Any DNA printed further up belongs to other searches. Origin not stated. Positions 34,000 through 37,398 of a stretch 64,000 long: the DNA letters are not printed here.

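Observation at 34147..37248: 1033-aa fusion of an LCAT-like lipase, a macro-like domain and a CHAT protease, translationally coupled to a secreted esterase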

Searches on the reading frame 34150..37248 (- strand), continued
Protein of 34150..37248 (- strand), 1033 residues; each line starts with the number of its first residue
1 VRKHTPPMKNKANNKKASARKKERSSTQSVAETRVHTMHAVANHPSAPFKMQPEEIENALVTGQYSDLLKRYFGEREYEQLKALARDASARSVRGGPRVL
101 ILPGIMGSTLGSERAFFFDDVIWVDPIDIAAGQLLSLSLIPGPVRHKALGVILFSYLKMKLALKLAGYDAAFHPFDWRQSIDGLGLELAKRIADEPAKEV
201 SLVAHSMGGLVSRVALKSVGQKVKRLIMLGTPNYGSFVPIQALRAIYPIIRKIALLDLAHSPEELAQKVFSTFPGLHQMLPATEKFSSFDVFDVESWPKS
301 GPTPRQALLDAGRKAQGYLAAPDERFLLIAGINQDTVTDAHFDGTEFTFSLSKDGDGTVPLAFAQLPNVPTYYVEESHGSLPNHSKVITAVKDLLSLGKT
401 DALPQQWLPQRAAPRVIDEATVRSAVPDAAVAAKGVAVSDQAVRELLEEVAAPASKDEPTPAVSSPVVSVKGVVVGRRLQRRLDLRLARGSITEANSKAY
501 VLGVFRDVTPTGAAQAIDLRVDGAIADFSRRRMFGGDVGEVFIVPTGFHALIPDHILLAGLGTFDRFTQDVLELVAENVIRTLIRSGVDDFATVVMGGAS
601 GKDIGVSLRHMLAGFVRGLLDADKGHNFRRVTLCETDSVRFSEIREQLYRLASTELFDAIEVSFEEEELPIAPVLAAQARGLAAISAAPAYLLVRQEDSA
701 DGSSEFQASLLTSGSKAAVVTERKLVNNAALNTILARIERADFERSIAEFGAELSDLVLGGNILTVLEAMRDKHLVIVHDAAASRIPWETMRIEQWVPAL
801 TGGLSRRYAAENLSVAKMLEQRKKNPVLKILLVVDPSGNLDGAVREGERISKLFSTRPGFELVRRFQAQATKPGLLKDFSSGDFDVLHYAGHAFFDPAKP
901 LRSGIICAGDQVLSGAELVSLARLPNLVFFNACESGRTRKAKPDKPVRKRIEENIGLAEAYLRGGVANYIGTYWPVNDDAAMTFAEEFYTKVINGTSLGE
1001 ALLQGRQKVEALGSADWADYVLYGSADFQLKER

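Call 32: predict_structure(alignment_id=A1)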
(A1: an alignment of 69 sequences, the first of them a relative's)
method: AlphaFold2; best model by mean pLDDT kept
length: 1026 residues; sequences in the alignment: 69
mean_pLDDT: 82.5   pTM: 0.54
mean pLDDT of the five models: 82.5, 81.9, 81.8, 81.3, 80.0
residues with pLDDT >= 90: 424; 70-90: 440; 50-70: 90; < 50: 72
segments of 3 or more residues with pLDDT < 50: 1-36, 426-429, 448-458, 672-677, 707-709, 810-814, 927-931
pLDDT, mean of each block of 10 residues (from residue 1): 33 35 41 49 80 87 84 89 75 94 78 75 85 79 91 94 95 96 95 96 97 92 97 95 85 90 94 95 94 92 94 95 95 92 95 96 95 90 95 92 83 85 51 72 61 37 74 80 90 87 78 76 69 83 82 83 89 92 86 70 92 88 91 87 83 89 74 51 87 83 65 81 88 82 94 91 89 86 93 91 58 60 92 82 83 91 93 88 84 84 89 80 62 56 70 81 81 86 89 94 91 87 77
secondary structure, 60 per line:
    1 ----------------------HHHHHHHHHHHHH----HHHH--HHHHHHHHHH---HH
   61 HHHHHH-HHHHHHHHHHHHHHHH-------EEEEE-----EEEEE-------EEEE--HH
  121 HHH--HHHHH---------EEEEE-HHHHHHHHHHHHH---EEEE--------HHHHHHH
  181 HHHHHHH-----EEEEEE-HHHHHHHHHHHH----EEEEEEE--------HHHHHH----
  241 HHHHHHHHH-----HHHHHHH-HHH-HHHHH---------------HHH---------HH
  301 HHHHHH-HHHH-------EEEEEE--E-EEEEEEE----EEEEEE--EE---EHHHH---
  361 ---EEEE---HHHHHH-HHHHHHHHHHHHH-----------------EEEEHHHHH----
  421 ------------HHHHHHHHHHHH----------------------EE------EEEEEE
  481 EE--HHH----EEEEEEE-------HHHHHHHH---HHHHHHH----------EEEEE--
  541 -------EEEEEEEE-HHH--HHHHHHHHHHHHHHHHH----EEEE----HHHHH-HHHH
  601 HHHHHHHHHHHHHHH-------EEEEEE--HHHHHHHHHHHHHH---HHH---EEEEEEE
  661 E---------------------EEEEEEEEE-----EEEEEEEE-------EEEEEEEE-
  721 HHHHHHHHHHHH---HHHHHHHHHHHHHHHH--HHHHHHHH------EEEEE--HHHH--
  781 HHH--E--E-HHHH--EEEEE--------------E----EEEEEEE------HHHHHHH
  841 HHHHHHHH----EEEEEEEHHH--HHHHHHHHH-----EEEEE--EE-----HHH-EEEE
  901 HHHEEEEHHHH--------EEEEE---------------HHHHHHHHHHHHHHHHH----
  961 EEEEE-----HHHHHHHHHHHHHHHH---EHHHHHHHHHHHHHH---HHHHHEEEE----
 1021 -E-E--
elements in order (helices of 4 or more, strands of 3 or more residues): H23-35 H40-43 H46-55 H59-66 H68-83 E91-95 E101-105 E113-116 H119-123 H126-130 E140-144 H146-158 E162-165 H174-187 E193-198 H200-211 E216-222 H231-236 H241-249 H255-261 H267-271 H299-306 H308-311 E319-324 E329-335 E340-345 H354-357 E364-367 H371-376 H378-390 E408-411 H412-416 H433-444 E475-482 E492-498 H506-513 H517-523 E534-538 E548-555 H562-578 E583-586 H591-595 H597-615 E623-628 H631-644 E654-661 E683-691 E697-704 E712-719 H721-732 H736-751 H754-761 E768-772 H775-778 H791-794 E797-801 E821-827 H834-848 E853-859 H865-873 E879-883 E897-900 E904-907 H908-911 E920-924 H940-956 E961-965 H971-986 H991-1004 H1008-1012 E1013-1016

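Call 34: find_encoding_contigs(protein=P0001, flank=10000, max_places=2)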
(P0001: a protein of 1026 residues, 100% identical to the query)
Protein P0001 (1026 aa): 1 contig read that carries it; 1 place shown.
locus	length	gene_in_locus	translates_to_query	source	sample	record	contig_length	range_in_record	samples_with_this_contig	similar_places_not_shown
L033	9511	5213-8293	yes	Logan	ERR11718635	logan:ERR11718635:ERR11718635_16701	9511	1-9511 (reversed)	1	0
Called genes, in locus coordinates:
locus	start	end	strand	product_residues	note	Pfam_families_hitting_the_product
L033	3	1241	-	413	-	?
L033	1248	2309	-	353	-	PF25917:BSH_RND, PF25876:HH_MFP_RND, PF25885:HH_EMRA (weak), PF25944:Beta-barrel_RND, PF25967:RND-MFP_C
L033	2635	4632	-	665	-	-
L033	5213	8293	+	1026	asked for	PF02450:LCAT (weak), PF07819:PGAP1 (weak), PF02789:Peptidase_M17_N (weak), PF12770:CHAT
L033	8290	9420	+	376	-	PF20434:BD-FAE, PF07859:Abhydrolase_3 (weak)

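Call 35: fold_search(model_id=the predicted structure, library=pdb)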
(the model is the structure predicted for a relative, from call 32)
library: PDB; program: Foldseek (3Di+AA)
matches with E <= 10: 1649; with E <= 0.001: 181
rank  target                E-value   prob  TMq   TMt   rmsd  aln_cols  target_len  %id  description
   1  9hvy                  4.4e-10  1.00  0.24  0.18  14.3       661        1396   13  Cryo-EM structure of human separase-SCC1 (1-631) fusion protein (released 2026-01-14)
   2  8rot_A                1.2e-09  1.00  0.21  0.23  12.6       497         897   16  Cryo-EM structure of the transmembrane anti-sigma factor DdvA (released 2024-11-06)
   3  9hma                  1.3e-09  1.00  0.24  0.18  11.6       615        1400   14  Cryo-EM structure of apo human separase (released 2025-09-03)
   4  9hn5_A                1.4e-09  1.00  0.24  0.17  16.3       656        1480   13  Cryo-EM structure of human separase bound to phosphorylated SCC1 (100-320 aa) (released 2025-09-03)
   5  4x90_A                1.0e-08  1.00  0.24  0.60   5.1       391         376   17  Crystal structure of Lysosomal Phospholipase A2 (released 2015-03-11)
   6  9hm7                  1.1e-08  1.00  0.24  0.19  12.6       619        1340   14  Cryo-EM structure of apo human separase with the mutation C2029S (released 2025-09-03)
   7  7nj0_A                1.1e-08  1.00  0.23  0.20   7.4       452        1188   14  CryoEM structure of the human Separase-Cdk1-cyclin B1-Cks1 complex (released 2021-08-04)
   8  8rw5                  1.3e-08  1.00  0.20  0.23  12.6       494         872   14  Symmetry expansion of dimeric transmembrane anti-sigma factor DdvA (released 2024-11-06)
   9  7nj1_A                1.3e-08  1.00  0.23  0.17  15.1       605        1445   14  CryoEM structure of the human Separase-Securin complex (released 2021-08-04)
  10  9hn0_B                1.5e-08  1.00  0.24  0.16  13.9       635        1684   13  Cryo-EM structure of human separase bound to SCC1 (310-550 aa) (released 2025-09-03)
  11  7n6g_1N               1.5e-08  1.00  0.20  0.10  14.9       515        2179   15  C1 of central pair (released 2022-05-18)
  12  9hn4_B                1.9e-08  1.00  0.24  0.18  13.9       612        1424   14  Cryo-EM structure of human separase bound to phosphorylated SCC1 (310-550 aa) (released 2025-09-03)
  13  9hms_C                1.4e-07  1.00  0.23  0.21  11.4       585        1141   13  Cryo-EM structure of human separase bound to SCC1 (310-550 aa) and SA2 (released 2025-09-03)
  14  5u1t_A                1.4e-07  1.00  0.17  0.12  11.3       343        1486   17  Crystal structure of the Saccharomyces cerevisiae separase-securin complex at 2.6 angstrom resolution (released 2017-02-08)
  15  1gyt_A                2.0e-07  1.00  0.15  0.30   3.7       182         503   18  E. coli Aminopeptidase A (PepA) (released 2002-06-06)
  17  5mz6_1                2.3e-07  1.00  0.20  0.20  15.9       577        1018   12  Cryo-EM structure of a Separase-Securin complex from Caenorhabditis elegans at 3.8 A resolution (released 2017-03-08)
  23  5txf_A                6.3e-07  1.00  0.20  0.46   8.8       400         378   16  Crystal structure of Lecithin:cholesterol acyltransferase (LCAT) in a closed conformation (released 2017-10-25)
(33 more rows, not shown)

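Call 41: find_encoding_contigs(protein=P0005, flank=8000, max_places=2)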
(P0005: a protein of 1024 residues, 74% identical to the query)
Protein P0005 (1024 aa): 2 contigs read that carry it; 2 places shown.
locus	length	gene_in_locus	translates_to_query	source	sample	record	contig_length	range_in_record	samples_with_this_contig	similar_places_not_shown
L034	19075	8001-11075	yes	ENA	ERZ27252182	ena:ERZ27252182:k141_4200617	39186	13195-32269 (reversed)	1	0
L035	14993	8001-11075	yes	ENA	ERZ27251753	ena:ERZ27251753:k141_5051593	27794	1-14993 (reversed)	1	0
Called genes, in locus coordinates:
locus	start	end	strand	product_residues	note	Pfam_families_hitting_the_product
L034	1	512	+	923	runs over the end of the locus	PF13620:CarboxypepD_reg (weak), PF09430:EMC7_beta-sandw (faint), PF13715:CarbopepD_reg_2 (faint), PF14686:fn3_3 (faint), PF17210:SdrD_B (faint), PF17802:SpaA (faint), PF22904:NOMO1-like_2nd (faint), PF13620:CarboxypepD_reg (weak)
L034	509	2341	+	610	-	PF00079:Serpin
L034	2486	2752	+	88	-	PF02604:PhdYeFM_antitox (weak)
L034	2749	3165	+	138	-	PF01850:PIN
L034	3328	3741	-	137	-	PF07883:Cupin_2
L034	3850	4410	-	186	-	PF13577:SnoaL_4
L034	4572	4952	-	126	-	PF04248:NTP_transf_9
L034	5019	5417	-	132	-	PF19649:DUF6152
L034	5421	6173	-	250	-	-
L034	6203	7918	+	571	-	PF00916:Sulfate_transp, PF01740:STAS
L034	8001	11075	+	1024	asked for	PF02450:LCAT (weak), PF07819:PGAP1 (weak), PF02789:Peptidase_M17_N, PF12770:CHAT, PF01364:Peptidase_C25 (weak)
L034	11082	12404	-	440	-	PF01979:Amidohydro_1, PF07969:Amidohydro_3 (faint)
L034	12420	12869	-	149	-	PF19649:DUF6152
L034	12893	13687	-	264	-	-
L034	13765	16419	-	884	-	PF26550:Tricorn_2nd (weak), PF00930:DPPIV_N (faint), PF26549:Tricorn_N (weak), PF02897:Peptidase_S9_N (faint), PF08662:eIF2A (faint), PF25174:Beta-prop_THOC3 (faint), PF26549:Tricorn_N, PF07676:PD40 (weak)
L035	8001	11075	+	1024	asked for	PF02450:LCAT (weak), PF07819:PGAP1 (weak), PF02789:Peptidase_M17_N, PF12770:CHAT, PF01364:Peptidase_C25 (weak)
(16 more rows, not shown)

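Call 42: find_encoding_contigs(protein=P0014, flank=8000, max_places=1)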
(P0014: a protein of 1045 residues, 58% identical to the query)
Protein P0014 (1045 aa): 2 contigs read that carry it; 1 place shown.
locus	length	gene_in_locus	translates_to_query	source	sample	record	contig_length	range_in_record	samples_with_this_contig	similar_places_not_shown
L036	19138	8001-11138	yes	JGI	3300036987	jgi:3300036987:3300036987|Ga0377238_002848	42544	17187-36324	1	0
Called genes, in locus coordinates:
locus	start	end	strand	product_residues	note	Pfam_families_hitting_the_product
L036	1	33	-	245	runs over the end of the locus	PF06439:3keto-disac_hyd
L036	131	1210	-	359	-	PF13088:BNR_2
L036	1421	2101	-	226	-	PF04542:Sigma70_r2 (weak)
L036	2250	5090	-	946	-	PF00069:Pkinase, PF01636:APH (weak), PF07714:PK_Tyr_Ser-Thr, PF03109:ABC1, PF14531:Kinase-like (weak)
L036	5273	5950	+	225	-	PF04298:Zn_peptidase_2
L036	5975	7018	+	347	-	PF01145:Band_7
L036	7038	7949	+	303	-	PF01145:Band_7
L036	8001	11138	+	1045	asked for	PF02450:LCAT (weak), PF00561:Abhydrolase_1 (weak), PF07819:PGAP1 (faint), PF02789:Peptidase_M17_N (weak), PF12770:CHAT, PF01364:Peptidase_C25 (weak)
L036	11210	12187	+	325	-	PF13385:Laminin_G_3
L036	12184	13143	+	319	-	PF00005:ABC_tran, PF13304:AAA_21 (weak)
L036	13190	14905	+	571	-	PF25919:BSH_CusB (faint), PF00364:Biotin_lipoyl (faint), PF25917:BSH_RND (weak), PF25973:BSH_CzcB (faint)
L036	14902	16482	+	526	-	PF03781:FGE-sulfatase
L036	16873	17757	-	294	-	PF01063:Aminotran_4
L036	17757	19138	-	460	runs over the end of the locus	PF04715:, PF00425:Chorismate_bind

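Call 43: find_encoding_contigs(protein=P0017, flank=8000, max_places=2)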
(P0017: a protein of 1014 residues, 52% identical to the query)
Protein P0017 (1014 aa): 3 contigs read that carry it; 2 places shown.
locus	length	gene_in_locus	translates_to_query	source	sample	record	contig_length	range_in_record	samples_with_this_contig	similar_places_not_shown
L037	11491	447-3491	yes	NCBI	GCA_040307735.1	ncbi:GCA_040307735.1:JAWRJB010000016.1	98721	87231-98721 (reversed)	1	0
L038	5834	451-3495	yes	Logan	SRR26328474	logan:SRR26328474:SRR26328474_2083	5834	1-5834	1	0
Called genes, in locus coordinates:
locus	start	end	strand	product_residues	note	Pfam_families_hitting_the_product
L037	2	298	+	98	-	?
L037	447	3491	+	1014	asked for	PF07819:PGAP1, PF02450:LCAT, PF12697:Abhydrolase_6 (weak), PF00561:Abhydrolase_1 (weak), PF02789:Peptidase_M17_N, PF12770:CHAT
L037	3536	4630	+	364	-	PF07497:Rho_RNA_bind, PF00006:ATP-synt_ab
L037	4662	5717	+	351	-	PF01565:FAD_binding_4, PF02873:MurB_C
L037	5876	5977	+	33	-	-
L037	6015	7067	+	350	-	PF04055:Radical_SAM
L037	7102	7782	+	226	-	PF00571:CBS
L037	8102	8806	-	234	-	PF00005:ABC_tran, PF13304:AAA_21 (weak)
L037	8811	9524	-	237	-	PF00005:ABC_tran, PF12399:BCA_ABC_TP_C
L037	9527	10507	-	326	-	PF02653:BPD_transp_2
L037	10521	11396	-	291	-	PF02653:BPD_transp_2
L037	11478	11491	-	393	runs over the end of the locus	PF13433:Peripla_BP_5, PF13458:Peripla_BP_6, PF01094:ANF_receptor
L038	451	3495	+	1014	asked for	PF07819:PGAP1, PF02450:LCAT, PF12697:Abhydrolase_6 (weak), PF00561:Abhydrolase_1 (weak), PF02789:Peptidase_M17_N, PF12770:CHAT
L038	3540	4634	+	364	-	PF07497:Rho_RNA_bind, PF00006:ATP-synt_ab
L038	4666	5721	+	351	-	PF01565:FAD_binding_4, PF02873:MurB_C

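Call 45: search_protein_families(library=pfam, proteins=[L002:2094-3164:+, L002:7090-7809:-, L005:889-2784:-, L005:5944-7104:+, L008:8149-9846:+, L008:13230-15299:-, L010:9141-9884:-, L010:12931-13851:-, L011:3116-3670:-, L011:6776-7681:-], max_evalue=0.001)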
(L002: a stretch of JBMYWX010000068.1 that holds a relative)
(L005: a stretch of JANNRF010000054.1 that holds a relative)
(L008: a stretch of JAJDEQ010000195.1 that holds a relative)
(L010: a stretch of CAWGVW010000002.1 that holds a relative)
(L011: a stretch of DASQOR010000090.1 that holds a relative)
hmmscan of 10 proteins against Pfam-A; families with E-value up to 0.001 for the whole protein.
L002:2094-3164:+ (357 aa): 0 families

L002:7090-7809:- (240 aa): 1 family
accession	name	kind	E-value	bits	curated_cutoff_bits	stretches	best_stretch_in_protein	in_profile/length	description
PF13640.12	2OG-FeII_Oxy_3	-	7.5e-05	24.1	27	1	116-210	6-89/98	2OG-Fe(II) oxygenase superfamily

L005:889-2784:- (632 aa): 10 families
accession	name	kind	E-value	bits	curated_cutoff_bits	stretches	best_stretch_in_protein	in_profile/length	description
PF13738.12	Pyr_redox_3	-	1.1e-14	54.8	30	1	99-306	1-198/305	Pyridine nucleotide-disulphide oxidoreductase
PF07992.20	Pyr_redox_2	-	4.2e-14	53.1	26.1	1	97-306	2-176/291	Pyridine nucleotide-disulphide oxidoreductase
PF00743.25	FMO-like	-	1.3e-13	50.7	22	1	97-308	3-219/532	Flavin-binding monooxygenase-like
PF13450.12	NAD_binding_8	-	5.3e-11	43.1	21.9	1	100-153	1-53/68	NAD(P)-binding Rossmann-like domain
PF00890.30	FAD_binding_2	-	4.2e-08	33.2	20.4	1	97-137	1-40/414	FAD binding domain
PF01266.30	DAO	-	1.3e-07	31.9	27.9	1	97-136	1-40/353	FAD dependent oxidoreductase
PF13434.12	Lys_Orn_oxgnase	-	2.6e-05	24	21.3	0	190-293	112-209/339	L-lysine 6-monooxygenase/L-ornithine 5-monooxygenase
PF03486.20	HI0933_like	-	0.00011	22.1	50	0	97-132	2-36/244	HI0933-like protein Rossmann domain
PF01488.26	Shikimate_DH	-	0.00027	21.4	24.3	0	267-307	7-48/138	Shikimate / quinate 5-dehydrogenase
PF13454.12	NAD_binding_9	-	0.00032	21.2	21.8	0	100-137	2-41/155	FAD-NAD(P)-binding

L005:5944-7104:+ (387 aa): 1 family
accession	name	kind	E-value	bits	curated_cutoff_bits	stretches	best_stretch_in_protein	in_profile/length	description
PF13289.12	SIR2_2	-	1.1e-05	26.1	24.5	1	152-300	2-98/141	SIR2-like domain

L008:8149-9846:+ (566 aa): 0 families

L008:13230-15299:- (690 aa): 0 families

L010:9141-9884:- (248 aa): 0 families

L010:12931-13851:- (307 aa): 0 families

L011:3116-3670:- (185 aa): 0 families

L011:6776-7681:- (302 aa): 0 families
